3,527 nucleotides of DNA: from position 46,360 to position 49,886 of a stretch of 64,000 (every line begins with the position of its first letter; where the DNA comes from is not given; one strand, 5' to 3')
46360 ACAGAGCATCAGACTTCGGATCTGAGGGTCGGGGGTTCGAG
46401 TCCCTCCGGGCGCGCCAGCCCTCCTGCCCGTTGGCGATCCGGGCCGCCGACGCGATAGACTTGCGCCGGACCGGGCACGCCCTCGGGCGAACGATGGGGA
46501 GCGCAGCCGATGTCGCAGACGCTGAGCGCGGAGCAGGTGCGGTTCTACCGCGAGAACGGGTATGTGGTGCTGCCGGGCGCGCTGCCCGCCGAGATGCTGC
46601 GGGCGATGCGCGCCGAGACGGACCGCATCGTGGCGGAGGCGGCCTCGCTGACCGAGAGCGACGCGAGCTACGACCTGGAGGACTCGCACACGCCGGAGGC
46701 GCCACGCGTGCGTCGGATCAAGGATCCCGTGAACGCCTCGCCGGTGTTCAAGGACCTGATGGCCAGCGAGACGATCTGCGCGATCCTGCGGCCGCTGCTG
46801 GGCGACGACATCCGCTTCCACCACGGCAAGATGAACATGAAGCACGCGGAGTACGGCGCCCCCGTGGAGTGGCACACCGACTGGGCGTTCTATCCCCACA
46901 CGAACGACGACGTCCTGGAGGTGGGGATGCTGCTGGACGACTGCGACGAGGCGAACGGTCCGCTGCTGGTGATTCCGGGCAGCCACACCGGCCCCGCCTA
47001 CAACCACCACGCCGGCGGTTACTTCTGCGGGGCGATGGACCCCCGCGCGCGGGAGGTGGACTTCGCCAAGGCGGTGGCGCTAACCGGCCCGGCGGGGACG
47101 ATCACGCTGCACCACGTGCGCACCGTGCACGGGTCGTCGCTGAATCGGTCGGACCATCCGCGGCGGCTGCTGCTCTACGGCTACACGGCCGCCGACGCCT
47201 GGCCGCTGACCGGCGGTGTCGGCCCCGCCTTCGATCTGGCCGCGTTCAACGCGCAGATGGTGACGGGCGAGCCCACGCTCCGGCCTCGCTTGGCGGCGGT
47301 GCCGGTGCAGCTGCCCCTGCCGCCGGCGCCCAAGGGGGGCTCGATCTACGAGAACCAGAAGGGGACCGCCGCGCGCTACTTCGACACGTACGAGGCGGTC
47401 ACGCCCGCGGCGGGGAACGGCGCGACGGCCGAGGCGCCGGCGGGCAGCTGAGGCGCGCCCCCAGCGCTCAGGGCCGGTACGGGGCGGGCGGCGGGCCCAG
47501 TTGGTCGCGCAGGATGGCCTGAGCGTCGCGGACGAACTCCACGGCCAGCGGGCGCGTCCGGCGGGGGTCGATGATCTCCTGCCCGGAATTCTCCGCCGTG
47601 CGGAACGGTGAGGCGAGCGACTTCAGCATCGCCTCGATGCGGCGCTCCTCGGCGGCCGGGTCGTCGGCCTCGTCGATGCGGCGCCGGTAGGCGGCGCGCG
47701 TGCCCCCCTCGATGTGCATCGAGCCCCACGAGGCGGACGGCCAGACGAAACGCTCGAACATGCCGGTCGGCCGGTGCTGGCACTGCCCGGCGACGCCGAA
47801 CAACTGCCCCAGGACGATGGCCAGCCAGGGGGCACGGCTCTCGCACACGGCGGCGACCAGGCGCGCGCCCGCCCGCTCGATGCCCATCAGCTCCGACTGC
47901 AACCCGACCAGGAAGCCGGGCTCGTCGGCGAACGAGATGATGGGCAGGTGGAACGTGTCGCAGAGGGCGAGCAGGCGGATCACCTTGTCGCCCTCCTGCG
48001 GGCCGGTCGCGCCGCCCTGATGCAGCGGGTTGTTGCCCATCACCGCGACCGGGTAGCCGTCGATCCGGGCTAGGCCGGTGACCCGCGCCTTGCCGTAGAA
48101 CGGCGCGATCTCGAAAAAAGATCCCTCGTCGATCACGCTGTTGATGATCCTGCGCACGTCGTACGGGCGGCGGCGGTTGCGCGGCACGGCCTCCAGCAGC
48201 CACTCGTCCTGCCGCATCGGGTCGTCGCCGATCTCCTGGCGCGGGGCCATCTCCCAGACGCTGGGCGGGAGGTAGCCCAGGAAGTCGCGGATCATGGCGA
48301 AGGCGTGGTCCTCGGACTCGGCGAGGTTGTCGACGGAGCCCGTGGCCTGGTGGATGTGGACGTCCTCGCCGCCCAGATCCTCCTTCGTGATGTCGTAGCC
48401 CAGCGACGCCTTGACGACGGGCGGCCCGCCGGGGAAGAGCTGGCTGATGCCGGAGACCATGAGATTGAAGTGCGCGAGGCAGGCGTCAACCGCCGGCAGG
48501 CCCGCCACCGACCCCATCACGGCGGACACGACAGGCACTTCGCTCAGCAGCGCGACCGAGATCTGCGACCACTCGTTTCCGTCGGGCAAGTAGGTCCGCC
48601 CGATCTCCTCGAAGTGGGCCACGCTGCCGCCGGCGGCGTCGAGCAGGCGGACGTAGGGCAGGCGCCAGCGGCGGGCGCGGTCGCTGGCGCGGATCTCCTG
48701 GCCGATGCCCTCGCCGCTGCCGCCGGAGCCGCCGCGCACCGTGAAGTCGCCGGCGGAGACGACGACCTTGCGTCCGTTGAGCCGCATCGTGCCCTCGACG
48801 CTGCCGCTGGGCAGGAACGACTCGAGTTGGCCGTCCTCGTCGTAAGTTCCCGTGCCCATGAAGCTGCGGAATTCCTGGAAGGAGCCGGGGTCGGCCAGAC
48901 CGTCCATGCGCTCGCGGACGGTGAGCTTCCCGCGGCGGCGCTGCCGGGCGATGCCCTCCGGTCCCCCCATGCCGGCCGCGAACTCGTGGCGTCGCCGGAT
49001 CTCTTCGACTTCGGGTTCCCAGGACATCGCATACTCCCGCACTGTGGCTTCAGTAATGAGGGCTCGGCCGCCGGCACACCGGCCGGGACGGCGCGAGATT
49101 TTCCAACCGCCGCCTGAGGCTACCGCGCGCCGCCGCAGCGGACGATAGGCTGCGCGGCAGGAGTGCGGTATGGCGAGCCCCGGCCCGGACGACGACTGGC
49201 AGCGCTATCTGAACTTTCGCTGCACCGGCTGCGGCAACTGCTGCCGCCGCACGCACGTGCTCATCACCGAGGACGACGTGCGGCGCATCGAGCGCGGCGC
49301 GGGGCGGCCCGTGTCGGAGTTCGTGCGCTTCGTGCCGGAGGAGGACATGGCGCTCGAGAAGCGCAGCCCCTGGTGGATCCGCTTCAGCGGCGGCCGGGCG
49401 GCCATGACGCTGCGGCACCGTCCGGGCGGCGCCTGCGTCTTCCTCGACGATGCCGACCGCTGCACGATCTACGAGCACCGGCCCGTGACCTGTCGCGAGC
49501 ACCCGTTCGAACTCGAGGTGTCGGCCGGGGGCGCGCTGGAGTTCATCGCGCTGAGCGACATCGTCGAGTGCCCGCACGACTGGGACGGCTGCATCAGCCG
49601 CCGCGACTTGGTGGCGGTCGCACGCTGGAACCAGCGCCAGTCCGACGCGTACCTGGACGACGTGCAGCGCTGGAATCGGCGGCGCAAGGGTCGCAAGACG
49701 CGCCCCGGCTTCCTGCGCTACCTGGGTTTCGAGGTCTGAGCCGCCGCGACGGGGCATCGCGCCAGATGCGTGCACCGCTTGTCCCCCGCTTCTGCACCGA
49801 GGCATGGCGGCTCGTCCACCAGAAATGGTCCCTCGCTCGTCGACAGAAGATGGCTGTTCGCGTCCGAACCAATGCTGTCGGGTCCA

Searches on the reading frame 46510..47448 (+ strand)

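Call 40: search_protein_families(library=ncbifam, proteins=[window:46510-47448:+])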
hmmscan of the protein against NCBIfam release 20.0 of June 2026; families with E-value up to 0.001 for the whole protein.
window:46510-47448:+ (313 aa): 2 families
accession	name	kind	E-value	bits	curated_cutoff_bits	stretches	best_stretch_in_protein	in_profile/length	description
TIGR02408.1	ectoine_ThpD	equivalog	1.4e-20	73.8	336.5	1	3-222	15-244/277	ectoine hydroxylase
NF052437.1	MPhHdxlPhnYGIM8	equivalog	0.0002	20.9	500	1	1-227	1-215/260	methylphosphonate hydroxylase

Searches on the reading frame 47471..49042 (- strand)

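Call 40: search_protein_families(library=ncbifam, proteins=[window:47471-49042:-])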
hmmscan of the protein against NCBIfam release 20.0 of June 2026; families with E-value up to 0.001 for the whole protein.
window:47471-49042:- (524 aa): 7 families
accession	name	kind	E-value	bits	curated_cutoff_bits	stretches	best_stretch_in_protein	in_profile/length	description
TIGR01117.1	mmdA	subfamily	1.1e-87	295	998.8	1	12-503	3-491/512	methylmalonyl-CoA decarboxylase subunit alpha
NF041504.1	AccA_sub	subfamily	1.8e-11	44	300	1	318-413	39-142/257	carboxyltransferase subunit alpha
TIGR00513.1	accA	equivalog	8.2e-10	38.6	319.3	1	286-413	63-199/321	acetyl-CoA carboxylase carboxyl transferase subunit alpha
NF004344.0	PRK05724.1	equivalog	3.3e-09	36.4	357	1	317-413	95-199/319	acetyl-CoA carboxylase carboxyltransferase subunit alpha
TIGR00515.1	accD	equivalog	5.7e-07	29.2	317.45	0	74-140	103-167/285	acetyl-CoA carboxylase, carboxyltransferase subunit beta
NF005530.0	PRK07189.1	equivalog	3.5e-06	26.4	228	0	40-216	16-195/303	biotin-independent malonate decarboxylase subunit beta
TIGR03133.1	malonate_beta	equivalog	9e-05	21.9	278.15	0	41-216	7-185/274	biotin-independent malonate decarboxylase subunit beta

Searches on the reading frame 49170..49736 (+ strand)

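Call 34: search_protein_families(library=pfam, proteins=[window:49170-49736:+])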
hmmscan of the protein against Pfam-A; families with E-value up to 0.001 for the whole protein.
window:49170-49736:+ (189 aa): 1 family
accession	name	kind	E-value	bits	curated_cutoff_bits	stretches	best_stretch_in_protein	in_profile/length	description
PF03692.20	CxxCxxCC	-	9.5e-15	55.5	23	1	18-114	2-72/85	Putative zinc- or iron-chelating domain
